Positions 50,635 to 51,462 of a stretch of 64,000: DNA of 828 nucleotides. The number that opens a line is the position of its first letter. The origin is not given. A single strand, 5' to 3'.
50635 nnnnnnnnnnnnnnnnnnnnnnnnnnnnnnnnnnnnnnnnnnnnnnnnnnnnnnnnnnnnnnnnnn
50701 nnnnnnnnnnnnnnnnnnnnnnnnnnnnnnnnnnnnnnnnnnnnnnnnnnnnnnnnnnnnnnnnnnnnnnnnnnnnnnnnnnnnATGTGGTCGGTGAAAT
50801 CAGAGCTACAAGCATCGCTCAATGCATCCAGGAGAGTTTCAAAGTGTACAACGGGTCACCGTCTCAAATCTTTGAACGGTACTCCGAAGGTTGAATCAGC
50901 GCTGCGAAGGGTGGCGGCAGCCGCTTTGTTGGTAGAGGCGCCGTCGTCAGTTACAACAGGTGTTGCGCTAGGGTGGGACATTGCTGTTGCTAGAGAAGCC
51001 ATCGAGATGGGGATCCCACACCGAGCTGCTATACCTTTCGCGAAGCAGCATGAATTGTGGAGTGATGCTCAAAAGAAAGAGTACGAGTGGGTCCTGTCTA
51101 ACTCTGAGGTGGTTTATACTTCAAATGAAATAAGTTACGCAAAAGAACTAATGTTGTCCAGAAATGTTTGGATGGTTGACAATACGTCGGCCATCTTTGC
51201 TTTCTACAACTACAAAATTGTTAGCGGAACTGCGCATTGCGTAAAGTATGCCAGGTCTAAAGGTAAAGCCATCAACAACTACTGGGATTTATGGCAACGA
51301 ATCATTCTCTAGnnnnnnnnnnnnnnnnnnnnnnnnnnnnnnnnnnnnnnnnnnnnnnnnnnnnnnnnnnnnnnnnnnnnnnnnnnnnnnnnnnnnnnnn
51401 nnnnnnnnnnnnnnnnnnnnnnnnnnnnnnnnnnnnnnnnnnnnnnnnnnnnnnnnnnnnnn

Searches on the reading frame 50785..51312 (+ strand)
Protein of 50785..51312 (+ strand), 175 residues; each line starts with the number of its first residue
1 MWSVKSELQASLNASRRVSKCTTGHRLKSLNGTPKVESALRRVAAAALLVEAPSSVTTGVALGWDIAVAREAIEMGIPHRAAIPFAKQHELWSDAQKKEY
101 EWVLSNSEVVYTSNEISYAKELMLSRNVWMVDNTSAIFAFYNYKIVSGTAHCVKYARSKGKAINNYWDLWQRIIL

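Call 74: search_protein_families(library=phrogs, proteins=[window:50785-51312:+], max_evalue=0.00001)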
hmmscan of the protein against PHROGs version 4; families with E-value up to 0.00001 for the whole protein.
window:50785-51312:+ (175 aa): 1 family
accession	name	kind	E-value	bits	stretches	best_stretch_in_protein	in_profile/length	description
phrog_289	-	other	1.4e-10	41.7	1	12-165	17-137/500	GTP-binding domain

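Call 76: search_protein_families(library=pfam, proteins=[window:50785-51312:+], max_evalue=0.01)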
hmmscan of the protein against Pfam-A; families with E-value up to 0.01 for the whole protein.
window:50785-51312:+ (175 aa): 1 family
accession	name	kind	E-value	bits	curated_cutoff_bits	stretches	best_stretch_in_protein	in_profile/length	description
PF06908.16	YpsA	-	2.9e-06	27.8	27.7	1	80-146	72-139/168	YspA SLOG family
